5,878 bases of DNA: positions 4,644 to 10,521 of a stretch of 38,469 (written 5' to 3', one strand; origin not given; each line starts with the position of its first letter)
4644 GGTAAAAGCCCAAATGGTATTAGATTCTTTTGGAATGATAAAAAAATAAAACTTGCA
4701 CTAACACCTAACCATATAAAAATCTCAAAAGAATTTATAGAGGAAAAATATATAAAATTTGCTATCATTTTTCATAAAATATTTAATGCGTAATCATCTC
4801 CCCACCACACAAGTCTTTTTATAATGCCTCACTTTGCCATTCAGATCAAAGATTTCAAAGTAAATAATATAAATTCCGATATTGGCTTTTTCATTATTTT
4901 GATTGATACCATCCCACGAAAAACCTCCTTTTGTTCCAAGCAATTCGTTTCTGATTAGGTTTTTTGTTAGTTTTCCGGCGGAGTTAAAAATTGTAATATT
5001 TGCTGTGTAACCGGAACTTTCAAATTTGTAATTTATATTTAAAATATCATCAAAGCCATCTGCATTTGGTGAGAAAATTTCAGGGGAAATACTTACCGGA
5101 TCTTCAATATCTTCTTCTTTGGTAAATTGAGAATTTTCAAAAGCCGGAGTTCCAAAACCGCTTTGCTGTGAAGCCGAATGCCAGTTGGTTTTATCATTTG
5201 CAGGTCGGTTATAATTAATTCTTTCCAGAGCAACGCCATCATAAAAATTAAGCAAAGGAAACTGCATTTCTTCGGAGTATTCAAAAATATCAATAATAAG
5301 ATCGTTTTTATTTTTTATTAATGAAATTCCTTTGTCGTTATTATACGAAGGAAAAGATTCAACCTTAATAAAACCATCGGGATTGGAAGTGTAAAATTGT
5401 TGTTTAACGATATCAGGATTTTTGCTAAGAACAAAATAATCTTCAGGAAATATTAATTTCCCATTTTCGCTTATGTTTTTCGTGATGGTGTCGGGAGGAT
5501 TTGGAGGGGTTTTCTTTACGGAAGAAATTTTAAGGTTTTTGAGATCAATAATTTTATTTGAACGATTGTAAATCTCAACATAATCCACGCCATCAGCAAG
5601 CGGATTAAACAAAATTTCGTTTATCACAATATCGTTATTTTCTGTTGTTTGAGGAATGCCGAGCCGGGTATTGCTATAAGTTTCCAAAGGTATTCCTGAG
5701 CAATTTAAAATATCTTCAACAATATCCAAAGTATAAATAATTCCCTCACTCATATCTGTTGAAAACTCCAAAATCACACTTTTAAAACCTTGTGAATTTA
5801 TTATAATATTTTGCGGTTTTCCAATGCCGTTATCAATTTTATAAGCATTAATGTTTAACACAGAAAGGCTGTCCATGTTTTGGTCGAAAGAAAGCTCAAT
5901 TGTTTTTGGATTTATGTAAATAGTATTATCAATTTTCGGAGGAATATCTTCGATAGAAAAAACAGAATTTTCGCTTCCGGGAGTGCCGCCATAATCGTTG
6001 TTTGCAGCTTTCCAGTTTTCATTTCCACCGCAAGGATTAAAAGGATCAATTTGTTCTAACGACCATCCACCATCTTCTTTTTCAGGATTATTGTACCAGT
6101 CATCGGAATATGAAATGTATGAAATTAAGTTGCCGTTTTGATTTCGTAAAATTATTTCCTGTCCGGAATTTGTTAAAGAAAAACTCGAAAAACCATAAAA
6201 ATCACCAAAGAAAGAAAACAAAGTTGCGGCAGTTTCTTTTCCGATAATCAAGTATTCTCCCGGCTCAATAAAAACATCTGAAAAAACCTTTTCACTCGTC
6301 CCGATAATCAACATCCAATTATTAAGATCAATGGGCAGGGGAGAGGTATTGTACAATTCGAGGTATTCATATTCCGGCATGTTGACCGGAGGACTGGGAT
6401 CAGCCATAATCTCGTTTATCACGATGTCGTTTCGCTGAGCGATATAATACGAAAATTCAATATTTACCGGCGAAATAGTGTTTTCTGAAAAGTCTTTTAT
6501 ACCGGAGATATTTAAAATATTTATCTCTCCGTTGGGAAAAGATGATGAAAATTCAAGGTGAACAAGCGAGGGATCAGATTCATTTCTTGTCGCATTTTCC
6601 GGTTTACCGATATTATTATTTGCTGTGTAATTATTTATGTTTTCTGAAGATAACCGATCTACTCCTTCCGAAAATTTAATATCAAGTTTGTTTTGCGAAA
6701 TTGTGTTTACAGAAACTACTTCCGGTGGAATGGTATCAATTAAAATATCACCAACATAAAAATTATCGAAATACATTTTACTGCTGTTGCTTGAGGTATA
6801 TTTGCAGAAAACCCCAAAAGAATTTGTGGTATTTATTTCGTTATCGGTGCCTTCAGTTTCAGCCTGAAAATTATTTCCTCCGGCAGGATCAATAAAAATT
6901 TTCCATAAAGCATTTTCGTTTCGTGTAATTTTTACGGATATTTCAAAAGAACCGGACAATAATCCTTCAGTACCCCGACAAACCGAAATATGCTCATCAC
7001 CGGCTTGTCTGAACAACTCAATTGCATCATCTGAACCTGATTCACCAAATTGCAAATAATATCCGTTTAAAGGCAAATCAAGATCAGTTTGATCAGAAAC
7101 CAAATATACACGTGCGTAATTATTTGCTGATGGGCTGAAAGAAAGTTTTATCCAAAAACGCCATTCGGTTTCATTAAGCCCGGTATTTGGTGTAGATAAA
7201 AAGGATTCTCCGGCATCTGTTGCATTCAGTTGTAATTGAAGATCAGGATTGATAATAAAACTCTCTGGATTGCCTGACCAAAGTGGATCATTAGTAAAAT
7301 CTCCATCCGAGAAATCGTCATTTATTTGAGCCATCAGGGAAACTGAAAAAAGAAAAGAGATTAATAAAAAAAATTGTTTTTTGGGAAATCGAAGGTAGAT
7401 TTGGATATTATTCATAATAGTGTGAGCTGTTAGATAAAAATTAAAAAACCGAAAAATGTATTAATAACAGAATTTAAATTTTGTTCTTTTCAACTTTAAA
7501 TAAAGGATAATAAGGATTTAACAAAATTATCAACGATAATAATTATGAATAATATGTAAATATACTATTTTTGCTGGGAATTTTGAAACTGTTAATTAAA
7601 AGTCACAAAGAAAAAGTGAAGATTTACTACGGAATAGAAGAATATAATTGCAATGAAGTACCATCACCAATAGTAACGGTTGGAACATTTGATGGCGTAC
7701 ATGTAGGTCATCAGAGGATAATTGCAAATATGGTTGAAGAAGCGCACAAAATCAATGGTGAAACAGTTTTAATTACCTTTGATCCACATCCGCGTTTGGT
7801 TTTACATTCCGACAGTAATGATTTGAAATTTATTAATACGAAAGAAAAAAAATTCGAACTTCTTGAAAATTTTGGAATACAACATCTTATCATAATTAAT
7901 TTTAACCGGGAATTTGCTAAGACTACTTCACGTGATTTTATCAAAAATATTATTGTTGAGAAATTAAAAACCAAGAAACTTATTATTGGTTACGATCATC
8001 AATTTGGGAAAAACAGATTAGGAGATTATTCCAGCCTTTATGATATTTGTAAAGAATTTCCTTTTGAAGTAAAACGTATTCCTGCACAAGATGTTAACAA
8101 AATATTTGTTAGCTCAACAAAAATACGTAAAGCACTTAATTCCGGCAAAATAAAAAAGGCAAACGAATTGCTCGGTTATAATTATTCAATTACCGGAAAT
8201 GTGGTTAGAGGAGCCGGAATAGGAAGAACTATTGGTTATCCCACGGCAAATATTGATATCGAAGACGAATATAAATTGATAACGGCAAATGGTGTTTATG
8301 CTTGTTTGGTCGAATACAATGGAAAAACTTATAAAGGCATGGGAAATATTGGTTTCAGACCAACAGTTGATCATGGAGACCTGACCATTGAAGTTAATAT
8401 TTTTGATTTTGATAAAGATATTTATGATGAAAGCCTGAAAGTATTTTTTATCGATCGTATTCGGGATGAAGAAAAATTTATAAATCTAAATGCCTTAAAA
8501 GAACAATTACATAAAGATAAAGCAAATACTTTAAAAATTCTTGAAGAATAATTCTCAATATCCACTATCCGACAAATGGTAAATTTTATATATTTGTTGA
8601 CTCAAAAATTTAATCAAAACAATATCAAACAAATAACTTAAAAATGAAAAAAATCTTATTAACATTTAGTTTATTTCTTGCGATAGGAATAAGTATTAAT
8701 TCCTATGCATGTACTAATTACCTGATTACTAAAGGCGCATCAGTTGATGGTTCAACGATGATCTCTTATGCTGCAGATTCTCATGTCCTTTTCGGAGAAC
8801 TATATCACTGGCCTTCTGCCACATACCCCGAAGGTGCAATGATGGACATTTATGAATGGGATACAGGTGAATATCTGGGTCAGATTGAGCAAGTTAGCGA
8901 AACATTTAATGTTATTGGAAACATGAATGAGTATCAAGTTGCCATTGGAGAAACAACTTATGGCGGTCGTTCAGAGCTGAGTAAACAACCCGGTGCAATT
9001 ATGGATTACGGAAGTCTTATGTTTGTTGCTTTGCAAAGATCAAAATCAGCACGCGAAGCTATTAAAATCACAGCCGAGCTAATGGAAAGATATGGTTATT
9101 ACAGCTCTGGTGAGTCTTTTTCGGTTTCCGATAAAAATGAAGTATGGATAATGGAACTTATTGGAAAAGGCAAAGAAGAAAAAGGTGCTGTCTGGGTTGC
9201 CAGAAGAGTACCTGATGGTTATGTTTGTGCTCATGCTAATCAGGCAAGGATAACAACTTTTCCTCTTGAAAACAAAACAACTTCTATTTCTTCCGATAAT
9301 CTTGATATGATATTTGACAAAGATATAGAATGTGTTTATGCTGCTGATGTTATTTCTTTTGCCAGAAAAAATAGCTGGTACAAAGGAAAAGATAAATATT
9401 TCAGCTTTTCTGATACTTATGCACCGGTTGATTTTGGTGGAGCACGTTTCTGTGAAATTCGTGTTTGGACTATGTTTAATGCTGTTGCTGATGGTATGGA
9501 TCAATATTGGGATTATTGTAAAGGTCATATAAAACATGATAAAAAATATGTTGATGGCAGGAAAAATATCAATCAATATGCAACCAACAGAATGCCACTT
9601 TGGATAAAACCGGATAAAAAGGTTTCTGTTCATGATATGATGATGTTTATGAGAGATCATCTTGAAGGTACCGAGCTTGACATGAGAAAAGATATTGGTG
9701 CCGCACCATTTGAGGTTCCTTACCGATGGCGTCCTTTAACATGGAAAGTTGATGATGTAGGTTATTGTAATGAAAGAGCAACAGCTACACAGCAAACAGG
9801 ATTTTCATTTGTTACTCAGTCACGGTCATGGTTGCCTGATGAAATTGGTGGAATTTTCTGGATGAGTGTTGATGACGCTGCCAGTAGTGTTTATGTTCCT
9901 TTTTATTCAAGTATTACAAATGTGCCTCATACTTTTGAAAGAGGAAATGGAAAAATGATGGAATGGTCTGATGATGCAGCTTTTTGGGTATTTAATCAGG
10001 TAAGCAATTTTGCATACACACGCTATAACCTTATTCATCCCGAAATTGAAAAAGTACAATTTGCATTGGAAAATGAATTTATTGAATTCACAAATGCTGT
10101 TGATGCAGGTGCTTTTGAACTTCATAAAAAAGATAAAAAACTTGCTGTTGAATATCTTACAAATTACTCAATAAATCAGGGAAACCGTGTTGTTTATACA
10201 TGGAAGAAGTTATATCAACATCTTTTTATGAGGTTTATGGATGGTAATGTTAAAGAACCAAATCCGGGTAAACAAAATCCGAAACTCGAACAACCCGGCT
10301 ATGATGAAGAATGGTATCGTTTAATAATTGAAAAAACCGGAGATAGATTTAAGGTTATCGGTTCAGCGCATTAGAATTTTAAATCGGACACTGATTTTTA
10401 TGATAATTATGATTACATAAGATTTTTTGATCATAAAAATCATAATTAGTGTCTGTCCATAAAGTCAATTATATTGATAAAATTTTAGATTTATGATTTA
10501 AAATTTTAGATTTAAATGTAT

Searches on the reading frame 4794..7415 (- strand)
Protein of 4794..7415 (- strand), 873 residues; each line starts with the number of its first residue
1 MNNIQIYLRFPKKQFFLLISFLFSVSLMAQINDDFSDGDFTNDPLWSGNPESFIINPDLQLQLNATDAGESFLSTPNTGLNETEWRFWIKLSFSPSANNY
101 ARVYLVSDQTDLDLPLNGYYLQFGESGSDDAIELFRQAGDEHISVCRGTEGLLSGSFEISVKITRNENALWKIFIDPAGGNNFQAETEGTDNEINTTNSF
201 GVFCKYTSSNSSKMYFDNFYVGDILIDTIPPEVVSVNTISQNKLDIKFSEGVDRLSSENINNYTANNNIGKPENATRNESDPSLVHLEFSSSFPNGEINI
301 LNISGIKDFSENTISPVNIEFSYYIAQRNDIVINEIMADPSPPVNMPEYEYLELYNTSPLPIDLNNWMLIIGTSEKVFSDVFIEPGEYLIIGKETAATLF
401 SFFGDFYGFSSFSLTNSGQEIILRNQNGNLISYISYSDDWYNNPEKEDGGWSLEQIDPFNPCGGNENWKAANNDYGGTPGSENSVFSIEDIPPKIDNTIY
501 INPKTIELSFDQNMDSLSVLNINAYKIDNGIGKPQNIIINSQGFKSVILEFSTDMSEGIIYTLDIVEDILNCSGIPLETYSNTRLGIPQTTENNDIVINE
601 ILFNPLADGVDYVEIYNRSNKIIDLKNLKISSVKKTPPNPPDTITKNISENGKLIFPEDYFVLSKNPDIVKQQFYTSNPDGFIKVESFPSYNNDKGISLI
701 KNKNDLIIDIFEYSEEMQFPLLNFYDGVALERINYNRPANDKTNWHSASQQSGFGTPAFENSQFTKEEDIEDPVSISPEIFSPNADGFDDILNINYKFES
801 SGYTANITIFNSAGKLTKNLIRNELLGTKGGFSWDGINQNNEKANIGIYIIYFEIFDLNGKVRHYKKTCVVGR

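Call 4: search_protein_families(library=pfam, proteins=[window:4797-7415:-], max_evalue=0.01)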
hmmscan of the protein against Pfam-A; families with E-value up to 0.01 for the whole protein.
window:4797-7415:- (873 aa): 4 families
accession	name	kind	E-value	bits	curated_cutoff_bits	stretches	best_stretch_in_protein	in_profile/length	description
PF00932.25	LTD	-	6.6e-28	97.7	34.3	2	327-437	4-108/109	Lamin Tail Domain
PF13205.12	Big_5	-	3.2e-07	31.4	23.6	0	504-571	23-89/105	Bacterial Ig-like domain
PF13585.12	CHU_C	-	1.3e-06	28.9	27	1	778-859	4-73/86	CHU_C Type IX secretion signal domain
PF13860.13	FlgD_ig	-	0.0087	16.5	27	0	792-850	12-70/79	FlgD Ig-like domain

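Call 33: find_encoding_contigs(protein=window:4794-7415:-, flank=10000, max_places=10)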
Protein window:4794-7415:- (873 aa): no gene with exactly this product is on record in the collection.

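Call 34: find_related_loci(query=window:4797-7415:-, collection=metagenome_contigs, flank=10000)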
Query window:4797-7415:- (873 aa) in metagenome_contigs; peptide patterns used: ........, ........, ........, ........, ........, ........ (x = any residue, [..] = any of these).
90 stretches matched a pattern; 8 encode a relative of the query (tblastn E <= 1e-3); 7 distinct loci.
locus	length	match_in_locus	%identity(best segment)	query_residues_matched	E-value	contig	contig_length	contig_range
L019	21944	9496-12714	82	1-873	0e+0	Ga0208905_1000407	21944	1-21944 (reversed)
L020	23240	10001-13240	86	1-873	0e+0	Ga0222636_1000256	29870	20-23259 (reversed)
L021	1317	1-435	91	729-873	5e-86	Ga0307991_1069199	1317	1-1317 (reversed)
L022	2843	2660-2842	66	1-61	4e-17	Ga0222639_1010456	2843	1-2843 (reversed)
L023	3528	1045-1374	28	752-871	2e-6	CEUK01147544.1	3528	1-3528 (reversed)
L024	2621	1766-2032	30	776-871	7e-6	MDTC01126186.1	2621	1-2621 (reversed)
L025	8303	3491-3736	33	777-865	1e-4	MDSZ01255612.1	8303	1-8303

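Call 38: search_protein_families(library=pfam, proteins=[L019:12764-14428:-, L019:14720-15811:-, L019:15817-16155:-, L019:16503-17096:+, L019:17083-18246:+, L019:18587-19282:+, L019:19295-20467:+, L019:20467-21735:+, L020:19088-19819:+, L020:20198-20884:-], max_evalue=0.01)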
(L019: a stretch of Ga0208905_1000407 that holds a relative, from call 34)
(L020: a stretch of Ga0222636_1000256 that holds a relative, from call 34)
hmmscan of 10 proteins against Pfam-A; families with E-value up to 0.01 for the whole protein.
L019:12764-14428:- (555 aa): 0 families

L019:14720-15811:- (364 aa): 2 families
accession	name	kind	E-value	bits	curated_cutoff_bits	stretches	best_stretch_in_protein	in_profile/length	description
PF06114.19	Peptidase_M78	-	5e-11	42.9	22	1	217-315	3-98/123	IrrE N-terminal-like domain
PF01381.28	HTH_3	-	0.00011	22.6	23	1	19-69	1-51/55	Helix-turn-helix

L019:15817-16155:- (113 aa): 1 family
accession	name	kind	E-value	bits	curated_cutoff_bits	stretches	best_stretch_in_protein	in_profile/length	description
PF05015.19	HigB-like_toxin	-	2.4e-05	25.2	27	1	4-80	2-78/91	RelE-like toxin of type II toxin-antitoxin system HigB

L019:16503-17096:+ (198 aa): 2 families
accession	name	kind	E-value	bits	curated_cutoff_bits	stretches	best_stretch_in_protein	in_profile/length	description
PF00440.29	TetR_N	-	8.2e-11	42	24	1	12-57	1-46/47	Bacterial regulatory proteins, tetR family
PF13022.12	HTH_Tnp_1_2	-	5.7e-05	23.6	27.9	1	26-100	25-101/122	Helix-turn-helix of insertion element transposase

L019:17083-18246:+ (388 aa): 0 families

L019:18587-19282:+ (232 aa): 6 families
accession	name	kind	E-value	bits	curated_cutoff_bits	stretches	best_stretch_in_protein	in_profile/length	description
PF00005.33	ABC_tran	-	1.6e-35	123.1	25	1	26-175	1-137/137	ABC transporter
PF13304.12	AAA_21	-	1e-08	36.1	27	2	38-59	1-22/304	AAA domain, putative AbiEii toxin, Type IV TA system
PF02463.25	SMC_N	-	3.8e-07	30.2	40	1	30-212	19-204/220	RecF/RecN/SMC N terminal domain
PF13401.12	AAA_22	-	0.0017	19.1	27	0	37-201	6-121/130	AAA domain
PF13166.12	AAA_13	-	0.0042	16.3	36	0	159-218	521-582/713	AAA domain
PF13555.12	AAA_29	-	0.0085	16.3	27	0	30-54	16-40/61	P-loop containing region of AAA domain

L019:19295-20467:+ (391 aa): 1 family
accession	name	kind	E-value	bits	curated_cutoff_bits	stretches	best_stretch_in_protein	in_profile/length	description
PF02687.27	FtsX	-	3.7e-15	56.5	25.5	1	253-382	2-120/120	FtsX-like permease C-terminal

L019:20467-21735:+ (423 aa): 1 family
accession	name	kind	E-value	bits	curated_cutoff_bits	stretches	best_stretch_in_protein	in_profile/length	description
PF02687.27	FtsX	-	6.4e-15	55.7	25.5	1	285-412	2-118/120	FtsX-like permease C-terminal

L020:19088-19819:+ (244 aa): 2 families
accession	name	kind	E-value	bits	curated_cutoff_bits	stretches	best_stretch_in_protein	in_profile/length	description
PF17131.11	LolA_like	-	4.1e-58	196.5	30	1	64-244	2-184/184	Outer membrane lipoprotein-sorting protein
PF03888.20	MucB_RseB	-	2.9e-05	24.2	22.3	1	82-195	58-163/178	MucB/RseB N-terminal domain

L020:20198-20884:- (229 aa): 4 families
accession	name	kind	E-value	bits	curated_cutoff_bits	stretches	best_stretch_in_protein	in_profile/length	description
PF00156.33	Pribosyltran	-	1.7e-06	27.9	26.3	1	161-213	70-112/158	Phosphoribosyl transferase domain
PF18912.6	DZR_2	-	6.4e-05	23.1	27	1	8-38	2-31/56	Double zinc ribbon domain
PF15609.12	PRTase_2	-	0.00076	19.5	28.8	1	182-224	113-156/188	Phosphoribosyl transferase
PF14681.12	UPRTase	-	0.0026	17.7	27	1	186-224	118-158/206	Uracil phosphoribosyltransferase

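Call 39: search_protein_families(library=padloc, proteins=[L019:12764-14428:-, L019:14720-15811:-, L019:15817-16155:-, L019:16503-17096:+, L019:17083-18246:+, L019:18587-19282:+, L019:19295-20467:+, L019:20467-21735:+, L020:19088-19819:+, L020:20198-20884:-], max_evalue=0.001)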
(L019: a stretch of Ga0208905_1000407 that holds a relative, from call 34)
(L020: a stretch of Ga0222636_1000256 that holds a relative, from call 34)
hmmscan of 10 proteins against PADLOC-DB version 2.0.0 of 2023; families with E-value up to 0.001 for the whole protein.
L019:12764-14428:- (555 aa): 0 families

L019:14720-15811:- (364 aa): 10 families
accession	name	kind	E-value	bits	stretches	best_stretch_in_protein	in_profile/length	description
PDLC03982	PD-Lambda-2_B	-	5.3e-33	112.9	1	6-345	51-377/402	-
PDLC03954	RmrA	-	8.4e-10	36.1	1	213-300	164-248/380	-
PDLC03952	RmrA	-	3.8e-07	27.3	1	237-303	199-263/395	-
PDLC03948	RmrA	-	4.8e-06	23.7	1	233-311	181-258/397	-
PDLC04141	capP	-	9.1e-06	23.3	1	196-302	9-111/242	capP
PDLC03953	RmrA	-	1.5e-05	22.4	1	253-314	203-254/373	-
PDLC03945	RmrA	-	1.7e-05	22.2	1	241-316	191-263/394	-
PDLC03947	RmrA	-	5.1e-05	20.3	1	233-318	183-266/383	-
PDLC03944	RmrA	-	5.2e-05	20.5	1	244-359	185-298/384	-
PDLC03951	RmrA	-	0.00026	18.1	1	231-346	176-287/400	-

L019:15817-16155:- (113 aa): 0 families

L019:16503-17096:+ (198 aa): 0 families

L019:17083-18246:+ (388 aa): 0 families

L019:18587-19282:+ (232 aa): 16 families
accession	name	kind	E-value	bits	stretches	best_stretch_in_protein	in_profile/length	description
PDLC04135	mad3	-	1.3e-30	105.2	2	136-221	253-339/374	mads_3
PDLC04140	mad8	-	8e-13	46.6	1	16-211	4-238/314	mads_8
PDLC02980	AriA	-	3.7e-09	35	1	38-59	1-22/304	-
PDLC04164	AriA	-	4.7e-09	34.2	1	145-207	170-233/253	-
PDLC02914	ATPase-Toprim_I-B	-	1e-08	32.8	1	146-216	184-254/443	-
PDLC04213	HEC-02A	-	4.1e-07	27.9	1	160-214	227-280/337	-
PDLC02335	AbiLi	-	5.8e-07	26.9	1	158-215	190-245/326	AbiLi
PDLC03859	LmuB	-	1.4e-06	25.9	0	30-57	18-45/611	-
PDLC04664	PDC-M47A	-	5.5e-05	20.3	1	160-230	317-386/461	-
PDLC00284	PtuA1|PtuA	-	0.00011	19.2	0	23-118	70-159/545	AAA ATPase domain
PDLC04242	PDC-M01A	-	0.00012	18.4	0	118-216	373-476/566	-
PDLC04889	PDC-S06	-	0.00013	18.6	1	131-214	402-491/693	-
PDLC03865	LmuB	-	0.00014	18.2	1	163-218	931-997/1007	-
PDLC04214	HEC-02A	-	0.00051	17.4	0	161-214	234-286/338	-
PDLC04541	PDC-M25A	-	0.00082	16.6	0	23-57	10-42/380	-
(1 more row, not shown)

L019:19295-20467:+ (391 aa): 0 families

L019:20467-21735:+ (423 aa): 1 family
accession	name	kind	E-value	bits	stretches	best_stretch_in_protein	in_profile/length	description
PDLC01991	CARF_m8--CARF_LolE_TM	-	0.00017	17.9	0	305-363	458-516/810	-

L020:19088-19819:+ (244 aa): 0 families

L020:20198-20884:- (229 aa): 4 families
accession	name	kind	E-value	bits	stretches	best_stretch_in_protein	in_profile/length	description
PDLC03962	ShosT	-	8.6e-15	53.2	1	45-225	49-209/237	-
PDLC03928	PsyrT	-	6.1e-11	39.3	1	67-224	531-681/689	-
PDLC02931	PRTase_III-A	-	3.6e-06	24.8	1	158-224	110-174/267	-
PDLC02935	PRTase_III-A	-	7.9e-06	23.4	1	78-224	47-165/290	-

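Call 75: search_protein_families(library=ncbifam, proteins=[L019:12764-14428:-, L019:15817-16155:-, L019:14720-15811:-], max_evalue=0.001)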
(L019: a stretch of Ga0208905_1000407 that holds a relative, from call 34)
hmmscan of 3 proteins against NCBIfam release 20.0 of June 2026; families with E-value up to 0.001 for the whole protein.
L019:12764-14428:- (555 aa): 0 families

L019:15817-16155:- (113 aa): 0 families

L019:14720-15811:- (364 aa): 2 families
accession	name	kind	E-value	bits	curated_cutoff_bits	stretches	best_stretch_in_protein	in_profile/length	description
TIGR02607.1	antidote_HigA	equivalog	9.9e-11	41.3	47.7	1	13-81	5-74/81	HigA family addiction module antitoxin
NF052239.1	antitox_spr1629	equivalog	0.0003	20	335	1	241-314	191-261/377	spr1629 family repressor/antitoxin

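Call 83: search_protein_families(library=pfam, proteins=[L020:21270-23003:+, L019:17083-18246:+, L019:12764-14428:-], max_evalue=0.1)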
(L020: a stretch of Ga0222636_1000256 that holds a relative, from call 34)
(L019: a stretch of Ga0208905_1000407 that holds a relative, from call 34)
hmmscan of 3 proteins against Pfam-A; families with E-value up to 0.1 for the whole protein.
L020:21270-23003:+ (578 aa): 28 families (the best 25 are shown)
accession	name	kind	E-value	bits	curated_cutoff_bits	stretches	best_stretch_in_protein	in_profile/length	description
PF00005.33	ABC_tran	-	1.5e-63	213.9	25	2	346-496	2-135/137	ABC transporter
PF08352.17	oligo_HPY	-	5.9e-13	49.4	27.1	2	242-281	1-40/65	Oligopeptide/dipeptide transporter, C-terminal region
PF02463.25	SMC_N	-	2.6e-12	47.1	40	2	357-544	26-213/220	RecF/RecN/SMC N terminal domain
PF13401.12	AAA_22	-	4.2e-08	34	27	1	360-525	10-120/130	AAA domain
PF13304.12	AAA_21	-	9.7e-08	32.9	27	1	159-226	234-303/304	AAA domain, putative AbiEii toxin, Type IV TA system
PF20720.3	nSTAND3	-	4.2e-05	23.7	27.2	1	360-403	22-64/155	Novel STAND NTPase 3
PF00485.24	PRK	-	0.00017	21.9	22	1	359-386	3-35/196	Phosphoribulokinase / Uridine kinase family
PF09818.15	ABC_ATPase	-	0.00025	20.6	23.2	1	149-243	144-253/283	P-loop domain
PF07728.20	AAA_5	-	0.00031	21.2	22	1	360-390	4-34/139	AAA domain (dynein-related subfamily)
PF13555.12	AAA_29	-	0.00048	20.3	27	0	34-50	20-36/61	P-loop containing region of AAA domain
PF13191.12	AAA_16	-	0.00058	20.8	32.6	0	357-385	26-54/167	AAA ATPase domain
PF00158.32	Sigma54_activat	-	0.0012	19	20.2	0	356-390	23-57/168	Sigma-54 interaction domain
PF00931.28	NB-ARC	-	0.0014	18.4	23.5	0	356-379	19-42/248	NB-ARC domain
PF03193.22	RsgA_GTPase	-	0.0015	18.9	30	0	355-386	106-137/174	RsgA GTPase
PF24883.2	NPHP3_N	-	0.0018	18.9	24.8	0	355-387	22-54/164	Nephrocystin 3, N-terminal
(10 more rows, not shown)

L019:17083-18246:+ (388 aa): 0 families

L019:12764-14428:- (555 aa): 0 families

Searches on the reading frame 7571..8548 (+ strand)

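Call 51: search_protein_families(library=pfam, proteins=[window:7571-8548:+], max_evalue=0.01)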
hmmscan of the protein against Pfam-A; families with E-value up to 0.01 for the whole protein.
window:7571-8548:+ (326 aa): 3 families
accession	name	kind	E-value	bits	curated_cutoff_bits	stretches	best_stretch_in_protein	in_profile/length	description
PF06574.18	FAD_syn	-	2e-46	158.2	27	1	34-183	9-157/158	FAD synthetase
PF01687.23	Flavokinase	-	1.1e-42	145.6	19.6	1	201-324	1-124/124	Riboflavin kinase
PF01467.32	CTP_transf_like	-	2.4e-05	25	21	1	35-187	1-132/133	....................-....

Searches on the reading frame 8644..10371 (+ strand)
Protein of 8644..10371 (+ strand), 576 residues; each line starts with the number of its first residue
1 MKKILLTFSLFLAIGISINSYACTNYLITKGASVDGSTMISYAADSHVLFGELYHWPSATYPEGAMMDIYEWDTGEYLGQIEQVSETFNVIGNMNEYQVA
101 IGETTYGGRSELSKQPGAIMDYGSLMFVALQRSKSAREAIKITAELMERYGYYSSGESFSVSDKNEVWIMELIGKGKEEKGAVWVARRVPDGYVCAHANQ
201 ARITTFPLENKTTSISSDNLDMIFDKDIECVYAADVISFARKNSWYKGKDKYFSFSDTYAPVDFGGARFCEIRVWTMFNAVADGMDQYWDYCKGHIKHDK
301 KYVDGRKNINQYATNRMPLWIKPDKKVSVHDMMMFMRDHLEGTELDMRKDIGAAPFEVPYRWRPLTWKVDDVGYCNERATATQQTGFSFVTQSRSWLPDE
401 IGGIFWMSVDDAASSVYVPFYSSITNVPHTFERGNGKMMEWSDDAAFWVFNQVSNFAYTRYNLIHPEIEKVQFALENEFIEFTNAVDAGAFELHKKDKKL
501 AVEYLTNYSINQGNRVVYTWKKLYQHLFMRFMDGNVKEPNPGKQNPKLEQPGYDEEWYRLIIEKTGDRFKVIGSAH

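Call 51: search_protein_families(library=pfam, proteins=[window:8644-10371:+], max_evalue=0.01)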
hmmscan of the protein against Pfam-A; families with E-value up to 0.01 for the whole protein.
window:8644-10371:+ (576 aa): 1 family
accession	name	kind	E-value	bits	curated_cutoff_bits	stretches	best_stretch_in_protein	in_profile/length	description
PF03577.20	Peptidase_C69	-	2.8e-74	251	23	2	55-472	57-400/402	Peptidase family C69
